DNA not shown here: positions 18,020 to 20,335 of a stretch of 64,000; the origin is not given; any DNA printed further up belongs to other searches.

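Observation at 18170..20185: Second, divergently oriented flavin halogenase with a long C-terminal extension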

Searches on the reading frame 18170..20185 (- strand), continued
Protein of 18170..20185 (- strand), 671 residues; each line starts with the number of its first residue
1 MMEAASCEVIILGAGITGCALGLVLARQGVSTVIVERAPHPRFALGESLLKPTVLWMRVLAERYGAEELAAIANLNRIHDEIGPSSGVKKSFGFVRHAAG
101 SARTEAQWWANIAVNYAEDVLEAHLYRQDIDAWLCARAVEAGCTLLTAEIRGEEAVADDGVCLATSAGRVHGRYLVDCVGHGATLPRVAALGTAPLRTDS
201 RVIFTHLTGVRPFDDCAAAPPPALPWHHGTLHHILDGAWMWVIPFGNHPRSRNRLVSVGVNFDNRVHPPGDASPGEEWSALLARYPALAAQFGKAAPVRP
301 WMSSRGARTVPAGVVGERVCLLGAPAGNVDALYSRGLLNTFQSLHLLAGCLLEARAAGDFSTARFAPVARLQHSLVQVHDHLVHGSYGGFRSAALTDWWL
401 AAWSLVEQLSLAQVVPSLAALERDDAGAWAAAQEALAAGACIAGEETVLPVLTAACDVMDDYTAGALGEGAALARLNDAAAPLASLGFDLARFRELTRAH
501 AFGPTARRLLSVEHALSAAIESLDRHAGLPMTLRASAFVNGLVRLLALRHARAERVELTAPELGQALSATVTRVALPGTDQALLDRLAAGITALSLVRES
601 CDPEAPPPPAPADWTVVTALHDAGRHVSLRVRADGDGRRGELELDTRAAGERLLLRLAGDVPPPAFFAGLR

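Call 37: predict_structure(alignment_id=A1)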
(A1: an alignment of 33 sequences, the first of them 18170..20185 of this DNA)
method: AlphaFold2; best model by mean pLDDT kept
length: 671 residues; sequences in the alignment: 33
mean_pLDDT: 91.2   pTM: 0.89
mean pLDDT of the five models: 91.2, 90.7, 89.9, 89.6, 89.4
residues with pLDDT >= 90: 499; 70-90: 146; 50-70: 19; < 50: 7
segments of 3 or more residues with pLDDT < 50: 113-115, 117-119
pLDDT, mean of each block of 10 residues (from residue 1): 82 95 98 93 85 93 96 90 92 94 93 50 89 97 96 88 95 94 85 91 95 95 89 95 91 95 92 96 97 96 81 93 78 89 97 97 97 95 95 96 94 91 92 94 97 98 97 98 96 92 90 89 87 84 93 91 91 77 90 95 84 91 91 87 94 95 83 69
secondary structure, 60 per line:
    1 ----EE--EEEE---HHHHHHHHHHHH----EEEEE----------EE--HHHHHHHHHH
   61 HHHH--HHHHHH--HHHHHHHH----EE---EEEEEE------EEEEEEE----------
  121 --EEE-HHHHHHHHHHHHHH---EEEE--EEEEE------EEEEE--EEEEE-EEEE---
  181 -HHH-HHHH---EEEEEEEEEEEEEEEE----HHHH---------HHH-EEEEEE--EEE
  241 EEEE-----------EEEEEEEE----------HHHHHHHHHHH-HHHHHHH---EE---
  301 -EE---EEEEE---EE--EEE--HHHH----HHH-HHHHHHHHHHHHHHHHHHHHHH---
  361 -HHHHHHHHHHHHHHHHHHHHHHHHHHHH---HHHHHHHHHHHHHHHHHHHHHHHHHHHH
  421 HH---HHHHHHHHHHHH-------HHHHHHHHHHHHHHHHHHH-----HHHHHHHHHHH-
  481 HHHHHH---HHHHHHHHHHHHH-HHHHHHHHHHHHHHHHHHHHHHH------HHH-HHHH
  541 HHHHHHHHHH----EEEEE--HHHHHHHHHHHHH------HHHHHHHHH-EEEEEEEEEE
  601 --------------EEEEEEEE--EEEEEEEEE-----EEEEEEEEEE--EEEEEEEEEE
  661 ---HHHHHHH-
elements in order: E9-12 H16-27 E32-36 H51-64 H67-72 H75-82 E92-97 E104-110 E123-125 H127-140 E144-147 E150-154 E161-165 E168-172 E174-177 H186-189 E193-208 H213-216 E230-235 E238-244 E256-263 H274-284 H286-292 E307-311 E319-321 H324-327 H336-357 H362-389 H393-422 H426-437 H445-463 H469-479 H481-486 H490-502 H504-526 H537-550 E555-559 H562-574 H581-589 E591-600 E615-622 E625-633 E639-648 E651-660 H664-670

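Call 44: fold_search(model_id=the predicted structure, library=pdb)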
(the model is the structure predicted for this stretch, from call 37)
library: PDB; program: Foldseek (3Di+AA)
matches with E <= 10: 1901; with E <= 0.001: 805
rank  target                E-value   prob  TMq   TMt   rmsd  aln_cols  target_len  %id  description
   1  7v0b_C                1.8e-37  1.00  0.67  0.83   4.2       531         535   31  Crystal structure of halogenase CtcP from Kitasatospora aureofaciens in complex with FAD (released 2023-05-17)
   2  7v0b_B                2.3e-37  1.00  0.67  0.84   4.0       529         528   30  Crystal structure of halogenase CtcP from Kitasatospora aureofaciens in complex with FAD (released 2023-05-17)
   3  7v0b_D                3.7e-37  1.00  0.67  0.84   4.0       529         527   31  Crystal structure of halogenase CtcP from Kitasatospora aureofaciens in complex with FAD (released 2023-05-17)
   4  7v0b_A                3.3e-36  1.00  0.67  0.82   6.9       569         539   30  Crystal structure of halogenase CtcP from Kitasatospora aureofaciens in complex with FAD (released 2023-05-17)
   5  7xgb_C                5.2e-36  1.00  0.67  0.82   4.3       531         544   30  Crystal structure of the ctcP from Streptomyces aureofaciens (released 2022-07-20)
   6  7xgb_B                7.6e-36  1.00  0.66  0.83   4.0       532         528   31  Crystal structure of the ctcP from Streptomyces aureofaciens (released 2022-07-20)
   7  7v0d_B                1.1e-35  1.00  0.66  0.82   4.5       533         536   31  Crystal structure of halogenase CtcP from Kitasatospora aureofaciens (released 2023-05-17)
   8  7xgb_A                1.5e-35  1.00  0.67  0.83   6.8       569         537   29  Crystal structure of the ctcP from Streptomyces aureofaciens (released 2022-07-20)
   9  7xgb_D                1.8e-35  1.00  0.68  0.85   3.9       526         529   31  Crystal structure of the ctcP from Streptomyces aureofaciens (released 2022-07-20)
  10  6bzi_C                7.9e-34  1.00  0.65  0.87   2.7       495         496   29  Crystal structure of halogenase PltM in complex with ethyl mercury and mercury (released 2019-03-20)
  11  6bzi_B                2.0e-33  1.00  0.66  0.89   2.6       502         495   30  Crystal structure of halogenase PltM in complex with ethyl mercury and mercury (released 2019-03-20)
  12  6bzq_A                2.3e-33  1.00  0.65  0.87   2.8       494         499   30  Crystal structure of halogenase PltM in complex with FAD (released 2019-03-20)
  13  6bzi_D                2.6e-33  1.00  0.65  0.88   2.8       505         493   30  Crystal structure of halogenase PltM in complex with ethyl mercury and mercury (released 2019-03-20)
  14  6bzn_B                2.8e-33  1.00  0.66  0.88   2.6       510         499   28  Crystal structure of halogenase PltM (released 2019-03-20)
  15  6bza_C                3.4e-33  1.00  0.66  0.87   2.8       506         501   29  Crystal structure of halogenase PltM in complex with phloroglucinol and FAD (released 2019-03-20)
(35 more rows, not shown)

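Call 49: find_encoding_contigs(protein=window:18170-20185:-, flank=2000, max_places=3)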
Protein window:18170-20185:- (671 aa): no gene with exactly this product is on record in the collection.

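Call 53: find_encoding_contigs(protein=P0020, flank=10000, max_places=1)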
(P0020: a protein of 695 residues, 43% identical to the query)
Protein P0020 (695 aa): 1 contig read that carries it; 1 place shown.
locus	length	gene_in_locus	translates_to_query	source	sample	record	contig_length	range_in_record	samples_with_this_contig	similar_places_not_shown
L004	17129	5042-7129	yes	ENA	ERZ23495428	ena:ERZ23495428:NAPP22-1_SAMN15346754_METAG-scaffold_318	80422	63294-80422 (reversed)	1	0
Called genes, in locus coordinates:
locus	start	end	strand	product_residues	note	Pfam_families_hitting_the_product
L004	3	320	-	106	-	?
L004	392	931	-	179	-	PF00027:cNMP_binding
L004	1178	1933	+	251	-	-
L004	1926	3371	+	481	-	PF07812:TfuA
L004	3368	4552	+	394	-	PF02624:YcaO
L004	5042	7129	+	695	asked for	PF04820:Trp_halogenase (faint)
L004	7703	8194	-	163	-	-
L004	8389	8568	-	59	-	-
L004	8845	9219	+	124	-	-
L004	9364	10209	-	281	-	PF01636:APH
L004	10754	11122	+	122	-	-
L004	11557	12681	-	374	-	-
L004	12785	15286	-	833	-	PF00491:Arginase, PF02373:JmjC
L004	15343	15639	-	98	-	PF13640:2OG-FeII_Oxy_3, PF13661:2OG-FeII_Oxy_4 (weak)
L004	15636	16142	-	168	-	-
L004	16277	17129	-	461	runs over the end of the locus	PF00070:Pyr_redox (faint), PF00890:FAD_binding_2 (faint), PF01266:DAO (faint), PF01494:FAD_binding_3, PF04820:Trp_halogenase, PF12831:FAD_oxidored (weak), PF13450:NAD_binding_8 (weak), PF04820:Trp_halogenase, +2 more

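Call 54: find_encoding_contigs(protein=P0026, flank=10000, max_places=1)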
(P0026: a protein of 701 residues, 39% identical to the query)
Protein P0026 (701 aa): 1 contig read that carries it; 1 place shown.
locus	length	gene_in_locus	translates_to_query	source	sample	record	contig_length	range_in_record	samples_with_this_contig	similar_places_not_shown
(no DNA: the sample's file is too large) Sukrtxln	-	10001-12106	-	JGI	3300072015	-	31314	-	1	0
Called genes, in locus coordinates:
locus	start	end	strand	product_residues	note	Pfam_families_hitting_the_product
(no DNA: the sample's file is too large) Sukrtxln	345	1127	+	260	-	-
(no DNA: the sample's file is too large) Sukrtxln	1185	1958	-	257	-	PF00561:Abhydrolase_1, PF12146:Hydrolase_4 (weak), PF12697:Abhydrolase_6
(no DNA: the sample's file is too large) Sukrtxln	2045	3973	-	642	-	PF02730:AFOR_N, PF01314:AFOR_C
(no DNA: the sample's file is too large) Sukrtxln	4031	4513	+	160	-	PF13673:Acetyltransf_10, PF00583:Acetyltransf_1, PF13508:Acetyltransf_7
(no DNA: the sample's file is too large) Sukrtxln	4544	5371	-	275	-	PF05721:PhyH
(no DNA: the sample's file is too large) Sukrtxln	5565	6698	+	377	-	PF01565:FAD_binding_4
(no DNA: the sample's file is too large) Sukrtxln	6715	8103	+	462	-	PF07812:TfuA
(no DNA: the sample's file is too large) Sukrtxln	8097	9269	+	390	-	PF02624:YcaO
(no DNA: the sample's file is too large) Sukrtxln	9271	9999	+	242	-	-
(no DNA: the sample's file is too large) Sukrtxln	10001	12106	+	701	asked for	-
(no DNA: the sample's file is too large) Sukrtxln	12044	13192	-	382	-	-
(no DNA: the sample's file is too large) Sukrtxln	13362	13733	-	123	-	-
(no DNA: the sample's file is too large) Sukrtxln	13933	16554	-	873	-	PF13621:Cupin_8 (faint), PF00491:Arginase, PF02373:JmjC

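Call 55: find_encoding_contigs(protein=P0033, flank=10000, max_places=1)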
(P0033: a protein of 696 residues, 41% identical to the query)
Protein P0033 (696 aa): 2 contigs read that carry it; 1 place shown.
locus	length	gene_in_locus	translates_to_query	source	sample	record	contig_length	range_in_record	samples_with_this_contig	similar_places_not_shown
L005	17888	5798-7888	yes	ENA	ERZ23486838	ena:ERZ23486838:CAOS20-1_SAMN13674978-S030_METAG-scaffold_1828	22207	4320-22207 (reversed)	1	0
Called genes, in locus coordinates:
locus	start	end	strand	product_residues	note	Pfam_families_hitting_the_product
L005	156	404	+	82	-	PF07862:Nif11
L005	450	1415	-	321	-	PF00583:Acetyltransf_1, PF13508:Acetyltransf_7 (faint)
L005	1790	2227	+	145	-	-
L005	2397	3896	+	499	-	PF07812:TfuA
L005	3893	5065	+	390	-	PF02624:YcaO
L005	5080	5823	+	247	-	PF22814:WelO5 (faint)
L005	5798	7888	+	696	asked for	PF01266:DAO (weak), PF01494:FAD_binding_3 (faint), PF04820:Trp_halogenase (faint), PF07992:Pyr_redox_2 (faint), PF12831:FAD_oxidored (weak), PF13450:NAD_binding_8 (faint)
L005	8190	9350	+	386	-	-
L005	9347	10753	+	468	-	PF00070:Pyr_redox (faint), PF00890:FAD_binding_2 (faint), PF01494:FAD_binding_3, PF03486:HI0933_like (weak), PF04820:Trp_halogenase, PF12831:FAD_oxidored, PF13450:NAD_binding_8 (weak), PF04820:Trp_halogenase, +3 more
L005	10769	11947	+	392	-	PF01565:FAD_binding_4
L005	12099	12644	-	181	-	PF00027:cNMP_binding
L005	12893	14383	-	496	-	PF02321:OEP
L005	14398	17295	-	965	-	PF00664:ABC_membrane, PF00005:ABC_tran, PF02463:SMC_N (weak)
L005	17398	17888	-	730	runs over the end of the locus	PF03412:Peptidase_C39, PF00664:ABC_membrane, PF00005:ABC_tran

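Call 65: find_related_loci(query=A1, collection=genome_contigs, flank=10000)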
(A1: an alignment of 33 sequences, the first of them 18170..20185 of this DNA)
Query A1 (671 aa) in genome_contigs; peptide patterns used: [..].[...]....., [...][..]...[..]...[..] (x = any residue, [..] = any of these).
483 stretches matched a pattern; 426 encode a relative of the query (tblastn E <= 1e-3); the best 80 are kept; 79 distinct loci.
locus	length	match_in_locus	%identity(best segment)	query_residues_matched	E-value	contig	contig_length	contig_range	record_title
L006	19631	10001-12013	73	2-671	0e+0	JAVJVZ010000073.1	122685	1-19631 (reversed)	MAG: Gammaproteobacteria bacterium isolate C2-GNP5-20 k141_49001, whole genome shotgun sequence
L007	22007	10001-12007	57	1-668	0e+0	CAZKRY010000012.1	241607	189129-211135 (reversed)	MAG TPA_asm: uncultured Klebsiella sp. isolate SRP237561_co1_356 genome assembly, contig: NODE_41_length_241607_cov_15.9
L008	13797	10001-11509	40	8-491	1e-108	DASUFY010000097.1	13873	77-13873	MAG TPA_asm: Planctomycetota bacterium isolate SMAG_U1391 k141_1141994, whole genome shotgun sequence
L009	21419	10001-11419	38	7-477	1e-107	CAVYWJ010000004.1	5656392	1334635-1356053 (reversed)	MAG: uncultured delta proteobacterium isolate MFD01275.bin.1.74 genome assembly, contig: contig_5196, whole genome shotg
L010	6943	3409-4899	38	2-479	2e-103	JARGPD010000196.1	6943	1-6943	MAG: Planctomycetota bacterium isolate bin_ma_oilr2.012 NODE_5276_length_6943_cov_7.352787, whole genome shotgun sequenc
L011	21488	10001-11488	38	3-479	2e-101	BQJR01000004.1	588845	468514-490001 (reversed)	MAG: Planctomycetota bacterium DHS20C15 DNA, sequence04, whole genome shotgun sequence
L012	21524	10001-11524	39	3-490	6e-101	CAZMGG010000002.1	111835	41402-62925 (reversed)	MAG TPA_asm: uncultured candidatus Brocadiaceae bacterium isolate SRP239054_co1_40 genome assembly, contig: NODE_96_leng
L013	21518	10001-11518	39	2-490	4e-100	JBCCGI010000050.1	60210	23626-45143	MAG: Planctomycetota bacterium isolate P01_B01_bin.4 k141_3163137_length_60210_cov_25.0021, whole genome shotgun sequenc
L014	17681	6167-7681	38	6-490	6e-100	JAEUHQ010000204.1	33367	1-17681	MAG: Planctomycetota bacterium isolate new MAG-21 k141_1818045, whole genome shotgun sequence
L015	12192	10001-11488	37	3-479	3e-99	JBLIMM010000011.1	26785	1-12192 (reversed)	MAG: Pseudohongiellaceae bacterium isolate 3300053785_87 Ga0535658_0003497, whole genome shotgun sequence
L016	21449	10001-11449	38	2-465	4e-99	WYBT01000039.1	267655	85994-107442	MAG: Planctomycetaceae bacterium isolate PLA3 k127_499937, whole genome shotgun sequence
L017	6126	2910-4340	38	8-465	5e-98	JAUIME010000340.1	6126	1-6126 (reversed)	MAG: bacterium isolate Co_bin.8 NODE_73262_length_6126_cov_0.602434, whole genome shotgun sequence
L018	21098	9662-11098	38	6-465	2e-97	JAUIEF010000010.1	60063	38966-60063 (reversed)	MAG: bacterium isolate 8_bin.22 NODE_671_length_60063_cov_1.197911, whole genome shotgun sequence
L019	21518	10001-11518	37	2-490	2e-97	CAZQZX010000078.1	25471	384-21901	MAG TPA_asm: uncultured Planctomycetota bacterium isolate SRP135972_co2_212 genome assembly, contig: NODE_1278_length_25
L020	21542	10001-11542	38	8-504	2e-94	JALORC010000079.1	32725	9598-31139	MAG: Planctomycetota bacterium isolate Prado171 scaffold_1391, whole genome shotgun sequence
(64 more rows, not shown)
